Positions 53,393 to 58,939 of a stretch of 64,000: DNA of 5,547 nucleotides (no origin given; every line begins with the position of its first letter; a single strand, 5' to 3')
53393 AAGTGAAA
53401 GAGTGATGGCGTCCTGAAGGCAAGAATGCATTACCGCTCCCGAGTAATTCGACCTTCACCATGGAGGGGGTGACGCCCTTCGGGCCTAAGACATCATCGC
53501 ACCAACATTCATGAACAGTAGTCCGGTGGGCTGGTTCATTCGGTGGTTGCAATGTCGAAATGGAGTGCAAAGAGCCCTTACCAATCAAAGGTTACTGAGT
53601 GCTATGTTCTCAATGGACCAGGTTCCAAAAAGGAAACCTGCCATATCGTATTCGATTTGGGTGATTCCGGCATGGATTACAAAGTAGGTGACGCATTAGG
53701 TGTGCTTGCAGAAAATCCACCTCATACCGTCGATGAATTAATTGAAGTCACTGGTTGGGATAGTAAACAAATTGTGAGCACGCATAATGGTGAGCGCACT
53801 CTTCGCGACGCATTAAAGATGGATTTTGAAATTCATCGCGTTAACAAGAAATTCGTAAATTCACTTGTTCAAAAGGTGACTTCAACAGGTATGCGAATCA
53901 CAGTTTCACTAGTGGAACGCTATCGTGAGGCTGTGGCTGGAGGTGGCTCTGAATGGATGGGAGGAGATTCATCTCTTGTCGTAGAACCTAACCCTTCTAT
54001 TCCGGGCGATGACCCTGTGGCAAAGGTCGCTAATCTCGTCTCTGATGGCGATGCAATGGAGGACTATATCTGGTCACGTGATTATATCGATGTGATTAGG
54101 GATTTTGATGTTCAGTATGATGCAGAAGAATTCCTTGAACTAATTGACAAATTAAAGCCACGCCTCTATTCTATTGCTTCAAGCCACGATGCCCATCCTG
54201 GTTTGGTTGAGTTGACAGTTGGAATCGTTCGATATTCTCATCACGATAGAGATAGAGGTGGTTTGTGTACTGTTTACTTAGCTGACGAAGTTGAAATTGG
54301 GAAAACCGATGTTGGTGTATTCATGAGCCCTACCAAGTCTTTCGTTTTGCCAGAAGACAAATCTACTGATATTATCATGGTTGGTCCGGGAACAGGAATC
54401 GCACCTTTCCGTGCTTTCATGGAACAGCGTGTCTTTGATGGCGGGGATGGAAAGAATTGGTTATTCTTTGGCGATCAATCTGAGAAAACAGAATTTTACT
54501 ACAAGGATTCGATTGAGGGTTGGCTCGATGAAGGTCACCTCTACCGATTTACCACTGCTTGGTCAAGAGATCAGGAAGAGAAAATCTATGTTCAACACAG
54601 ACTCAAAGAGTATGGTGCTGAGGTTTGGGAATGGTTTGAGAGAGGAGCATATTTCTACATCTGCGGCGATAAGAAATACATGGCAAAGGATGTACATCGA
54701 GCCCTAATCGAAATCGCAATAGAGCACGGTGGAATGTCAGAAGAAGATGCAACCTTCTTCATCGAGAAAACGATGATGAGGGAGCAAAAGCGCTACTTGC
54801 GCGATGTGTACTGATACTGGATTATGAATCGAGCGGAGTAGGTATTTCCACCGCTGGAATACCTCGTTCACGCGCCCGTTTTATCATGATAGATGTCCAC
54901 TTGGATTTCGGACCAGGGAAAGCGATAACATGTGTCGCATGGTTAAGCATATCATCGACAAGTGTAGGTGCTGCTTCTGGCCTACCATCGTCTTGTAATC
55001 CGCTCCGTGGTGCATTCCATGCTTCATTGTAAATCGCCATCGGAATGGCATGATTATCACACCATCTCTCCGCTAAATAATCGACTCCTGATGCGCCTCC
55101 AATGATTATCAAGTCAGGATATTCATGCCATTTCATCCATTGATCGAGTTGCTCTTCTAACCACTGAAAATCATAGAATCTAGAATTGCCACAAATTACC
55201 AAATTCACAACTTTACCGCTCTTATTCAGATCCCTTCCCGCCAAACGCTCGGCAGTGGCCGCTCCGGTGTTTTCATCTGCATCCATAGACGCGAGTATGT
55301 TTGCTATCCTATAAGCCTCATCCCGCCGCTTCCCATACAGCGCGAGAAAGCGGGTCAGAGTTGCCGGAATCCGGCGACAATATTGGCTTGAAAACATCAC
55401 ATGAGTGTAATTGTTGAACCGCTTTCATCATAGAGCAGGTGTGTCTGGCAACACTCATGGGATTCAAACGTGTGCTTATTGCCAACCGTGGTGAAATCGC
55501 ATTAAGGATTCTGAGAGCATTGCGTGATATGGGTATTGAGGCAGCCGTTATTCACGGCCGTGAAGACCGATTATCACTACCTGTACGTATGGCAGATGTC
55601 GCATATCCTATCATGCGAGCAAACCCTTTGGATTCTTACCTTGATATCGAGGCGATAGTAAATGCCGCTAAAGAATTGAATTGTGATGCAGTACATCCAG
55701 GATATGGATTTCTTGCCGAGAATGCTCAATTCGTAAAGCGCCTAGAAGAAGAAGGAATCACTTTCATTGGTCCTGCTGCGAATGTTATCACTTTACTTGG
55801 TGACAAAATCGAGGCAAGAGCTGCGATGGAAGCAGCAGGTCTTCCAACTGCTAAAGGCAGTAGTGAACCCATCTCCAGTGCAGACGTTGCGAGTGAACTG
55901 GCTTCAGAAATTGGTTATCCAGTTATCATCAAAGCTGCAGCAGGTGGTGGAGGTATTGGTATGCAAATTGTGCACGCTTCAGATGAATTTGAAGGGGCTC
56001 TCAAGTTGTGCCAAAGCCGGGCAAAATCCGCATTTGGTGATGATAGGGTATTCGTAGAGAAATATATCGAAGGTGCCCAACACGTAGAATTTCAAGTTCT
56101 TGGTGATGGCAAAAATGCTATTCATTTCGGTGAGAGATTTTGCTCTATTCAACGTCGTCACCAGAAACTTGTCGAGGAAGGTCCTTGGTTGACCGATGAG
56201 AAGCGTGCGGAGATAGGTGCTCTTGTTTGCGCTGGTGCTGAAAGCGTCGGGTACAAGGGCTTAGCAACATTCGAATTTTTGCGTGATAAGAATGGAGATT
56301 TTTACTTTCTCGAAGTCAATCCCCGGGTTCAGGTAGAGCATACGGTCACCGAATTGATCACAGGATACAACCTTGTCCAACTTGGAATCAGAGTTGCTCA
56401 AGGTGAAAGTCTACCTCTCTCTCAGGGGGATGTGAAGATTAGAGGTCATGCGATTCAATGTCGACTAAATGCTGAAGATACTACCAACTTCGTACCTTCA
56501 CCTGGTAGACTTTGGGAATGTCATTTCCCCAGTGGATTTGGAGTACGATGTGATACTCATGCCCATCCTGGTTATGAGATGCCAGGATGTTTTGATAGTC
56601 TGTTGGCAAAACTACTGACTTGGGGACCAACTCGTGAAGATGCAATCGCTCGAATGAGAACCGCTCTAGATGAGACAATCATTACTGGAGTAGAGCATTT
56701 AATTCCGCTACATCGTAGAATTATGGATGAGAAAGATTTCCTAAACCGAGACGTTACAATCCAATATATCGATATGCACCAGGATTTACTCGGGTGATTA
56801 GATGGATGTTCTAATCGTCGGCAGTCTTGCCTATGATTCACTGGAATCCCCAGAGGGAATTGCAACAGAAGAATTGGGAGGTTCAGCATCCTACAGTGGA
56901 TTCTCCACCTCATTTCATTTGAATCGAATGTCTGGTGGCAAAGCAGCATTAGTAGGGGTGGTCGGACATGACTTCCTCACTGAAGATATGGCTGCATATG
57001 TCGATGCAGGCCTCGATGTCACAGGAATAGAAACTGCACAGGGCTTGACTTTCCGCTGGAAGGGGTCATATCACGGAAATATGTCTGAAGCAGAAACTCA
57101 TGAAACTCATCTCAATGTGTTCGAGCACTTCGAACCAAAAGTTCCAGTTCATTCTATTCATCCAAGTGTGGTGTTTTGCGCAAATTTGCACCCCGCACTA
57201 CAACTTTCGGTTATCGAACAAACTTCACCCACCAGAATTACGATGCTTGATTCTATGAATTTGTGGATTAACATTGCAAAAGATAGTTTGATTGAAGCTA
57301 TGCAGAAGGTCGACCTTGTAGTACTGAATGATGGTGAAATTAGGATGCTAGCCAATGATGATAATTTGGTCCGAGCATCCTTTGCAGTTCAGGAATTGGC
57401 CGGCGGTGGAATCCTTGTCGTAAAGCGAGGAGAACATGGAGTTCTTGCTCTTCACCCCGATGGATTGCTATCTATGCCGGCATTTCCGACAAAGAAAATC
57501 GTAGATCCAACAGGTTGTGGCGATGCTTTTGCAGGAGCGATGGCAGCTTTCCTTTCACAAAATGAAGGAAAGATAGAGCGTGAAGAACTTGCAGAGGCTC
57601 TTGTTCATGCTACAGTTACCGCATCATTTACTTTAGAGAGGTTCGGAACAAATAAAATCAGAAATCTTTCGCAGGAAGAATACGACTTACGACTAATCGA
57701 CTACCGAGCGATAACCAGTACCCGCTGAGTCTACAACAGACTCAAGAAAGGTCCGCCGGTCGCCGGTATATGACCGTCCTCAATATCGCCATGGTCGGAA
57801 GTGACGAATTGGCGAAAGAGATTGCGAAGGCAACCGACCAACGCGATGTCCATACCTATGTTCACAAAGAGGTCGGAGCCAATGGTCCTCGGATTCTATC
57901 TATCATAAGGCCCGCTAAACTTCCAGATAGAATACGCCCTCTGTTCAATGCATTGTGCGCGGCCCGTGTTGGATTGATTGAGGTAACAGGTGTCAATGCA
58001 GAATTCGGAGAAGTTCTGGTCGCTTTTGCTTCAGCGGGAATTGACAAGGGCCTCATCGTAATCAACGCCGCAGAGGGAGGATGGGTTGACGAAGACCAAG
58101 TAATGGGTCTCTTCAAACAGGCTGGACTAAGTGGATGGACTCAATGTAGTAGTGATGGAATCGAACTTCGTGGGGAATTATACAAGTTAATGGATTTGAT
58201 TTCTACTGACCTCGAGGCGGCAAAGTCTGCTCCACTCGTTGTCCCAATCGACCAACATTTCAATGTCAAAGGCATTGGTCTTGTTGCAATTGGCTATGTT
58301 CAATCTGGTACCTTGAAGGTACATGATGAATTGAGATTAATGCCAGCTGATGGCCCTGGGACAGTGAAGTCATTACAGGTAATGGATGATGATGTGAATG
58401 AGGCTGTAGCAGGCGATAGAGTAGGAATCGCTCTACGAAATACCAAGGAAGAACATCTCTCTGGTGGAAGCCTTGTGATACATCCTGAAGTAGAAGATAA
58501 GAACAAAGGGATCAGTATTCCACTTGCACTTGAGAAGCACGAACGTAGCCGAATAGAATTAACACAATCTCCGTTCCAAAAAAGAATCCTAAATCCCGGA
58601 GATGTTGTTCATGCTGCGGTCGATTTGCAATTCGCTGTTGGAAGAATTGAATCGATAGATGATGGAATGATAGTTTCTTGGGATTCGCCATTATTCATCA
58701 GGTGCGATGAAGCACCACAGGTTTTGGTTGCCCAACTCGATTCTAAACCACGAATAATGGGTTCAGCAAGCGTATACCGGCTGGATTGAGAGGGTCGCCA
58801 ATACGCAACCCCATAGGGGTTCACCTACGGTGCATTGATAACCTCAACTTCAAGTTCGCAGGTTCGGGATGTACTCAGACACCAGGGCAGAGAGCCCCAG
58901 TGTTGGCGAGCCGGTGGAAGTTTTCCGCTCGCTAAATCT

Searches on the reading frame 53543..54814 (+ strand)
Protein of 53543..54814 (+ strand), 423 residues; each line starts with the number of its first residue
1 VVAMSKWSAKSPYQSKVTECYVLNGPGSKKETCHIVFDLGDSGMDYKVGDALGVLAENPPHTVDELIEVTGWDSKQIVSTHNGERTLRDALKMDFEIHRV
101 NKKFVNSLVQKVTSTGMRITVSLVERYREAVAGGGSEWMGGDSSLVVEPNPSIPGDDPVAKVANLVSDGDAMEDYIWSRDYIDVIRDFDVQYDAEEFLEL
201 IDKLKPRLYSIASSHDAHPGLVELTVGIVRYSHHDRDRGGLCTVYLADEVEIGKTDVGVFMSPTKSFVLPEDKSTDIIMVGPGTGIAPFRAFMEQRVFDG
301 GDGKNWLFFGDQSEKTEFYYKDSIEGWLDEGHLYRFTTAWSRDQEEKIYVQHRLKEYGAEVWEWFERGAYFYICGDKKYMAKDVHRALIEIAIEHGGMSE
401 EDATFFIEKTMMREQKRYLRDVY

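Call 47: search_protein_families(library=pfam, proteins=[window:53543-54814:+], max_evalue=0.0001)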
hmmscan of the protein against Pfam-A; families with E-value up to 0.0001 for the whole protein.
window:53543-54814:+ (423 aa): 2 families
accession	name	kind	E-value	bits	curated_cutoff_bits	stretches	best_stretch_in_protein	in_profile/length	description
PF00667.26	FAD_binding_1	-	5.7e-28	98.5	32.3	2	8-97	4-107/222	FAD binding domain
PF00175.26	NAD_binding_1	-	2.4e-15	57.6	22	1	279-385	1-108/109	Oxidoreductase NAD-binding domain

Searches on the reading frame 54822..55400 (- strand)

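Call 47: search_protein_families(library=pfam, proteins=[window:54822-55400:-], max_evalue=0.0001)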
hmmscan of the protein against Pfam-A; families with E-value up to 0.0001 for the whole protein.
window:54822-55400:- (192 aa): 1 family
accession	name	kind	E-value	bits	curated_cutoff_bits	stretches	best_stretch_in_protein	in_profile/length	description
PF10686.14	YAcAr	-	5.8e-09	36.1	28.2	1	67-128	3-63/66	YspA, cpYpsA-related SLOG family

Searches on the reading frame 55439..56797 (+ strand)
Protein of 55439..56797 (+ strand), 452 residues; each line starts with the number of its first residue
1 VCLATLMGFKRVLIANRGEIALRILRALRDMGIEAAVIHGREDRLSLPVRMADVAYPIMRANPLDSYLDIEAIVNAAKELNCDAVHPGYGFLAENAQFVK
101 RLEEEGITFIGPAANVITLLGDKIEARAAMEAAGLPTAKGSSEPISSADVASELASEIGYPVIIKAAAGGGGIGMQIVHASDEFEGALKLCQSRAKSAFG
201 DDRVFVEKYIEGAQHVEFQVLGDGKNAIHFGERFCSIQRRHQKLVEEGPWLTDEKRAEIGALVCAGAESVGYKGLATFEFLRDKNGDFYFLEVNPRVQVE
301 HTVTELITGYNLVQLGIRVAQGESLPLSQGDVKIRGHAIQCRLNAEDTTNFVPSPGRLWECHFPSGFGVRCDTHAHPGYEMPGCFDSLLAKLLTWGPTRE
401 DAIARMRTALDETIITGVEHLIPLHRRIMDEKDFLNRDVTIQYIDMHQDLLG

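Call 56: search_protein_families(library=pfam, proteins=[window:55439-56797:+], max_evalue=0.0001)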
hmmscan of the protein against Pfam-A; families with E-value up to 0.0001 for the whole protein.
window:55439-56797:+ (452 aa): 7 families
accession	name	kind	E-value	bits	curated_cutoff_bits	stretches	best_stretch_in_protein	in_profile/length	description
PF02786.22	CPSase_L_D2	-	3.1e-63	213.5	19.8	1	122-326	1-209/211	Carbamoyl-phosphate synthase L chain, ATP binding domain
PF00289.28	Biotin_carb_N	-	6.8e-40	136.4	25.5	1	9-117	2-110/110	Biotin carboxylase, N-terminal domain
PF02785.25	Biotin_carb_C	-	5e-33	113.9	32.4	1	340-445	1-107/108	Biotin carboxylase C-terminal domain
PF07478.18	Dala_Dala_lig_C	-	3.8e-13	49.8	24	1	147-295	24-174/204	D-ala D-ala ligase C-terminus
PF02222.28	ATP-grasp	-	1.7e-08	34.7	27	1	130-297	3-163/179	ATP-grasp domain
PF02655.19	ATP-grasp_3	-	1.7e-06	28.7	23.2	1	122-298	3-158/160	ATP-grasp domain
PF01071.24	GARS_A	-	6.1e-05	23.4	27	1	122-230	2-108/194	Phosphoribosylglycinamide synthetase, ATP-grasp (A) domain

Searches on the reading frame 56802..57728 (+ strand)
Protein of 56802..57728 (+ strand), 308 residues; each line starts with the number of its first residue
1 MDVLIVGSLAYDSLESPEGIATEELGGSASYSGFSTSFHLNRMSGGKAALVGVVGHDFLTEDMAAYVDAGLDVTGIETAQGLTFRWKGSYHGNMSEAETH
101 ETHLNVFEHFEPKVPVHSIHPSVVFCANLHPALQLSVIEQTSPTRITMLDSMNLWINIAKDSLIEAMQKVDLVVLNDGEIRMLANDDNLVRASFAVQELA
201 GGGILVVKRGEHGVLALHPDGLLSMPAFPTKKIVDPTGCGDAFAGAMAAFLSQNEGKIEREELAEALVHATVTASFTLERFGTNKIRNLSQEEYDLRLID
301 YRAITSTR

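Call 56: search_protein_families(library=pfam, proteins=[window:56802-57728:+], max_evalue=0.0001)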
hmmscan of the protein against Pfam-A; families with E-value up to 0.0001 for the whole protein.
window:56802-57728:+ (308 aa): 1 family
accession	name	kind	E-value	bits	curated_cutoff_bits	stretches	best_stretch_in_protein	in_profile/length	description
PF00294.29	PfkB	-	1.2e-21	77.7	25.8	1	45-284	50-296/302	pfkB family carbohydrate kinase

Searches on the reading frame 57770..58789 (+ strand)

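Call 56: search_protein_families(library=pfam, proteins=[window:57770-58789:+], max_evalue=0.0001)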
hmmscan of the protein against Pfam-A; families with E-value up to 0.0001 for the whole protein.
window:57770-58789:+ (339 aa): 1 family
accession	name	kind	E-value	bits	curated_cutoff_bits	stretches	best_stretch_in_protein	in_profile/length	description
PF03144.31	GTP_EFTU_D2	-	7.6e-13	49.1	30.3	1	170-234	1-70/73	Elongation factor Tu domain 2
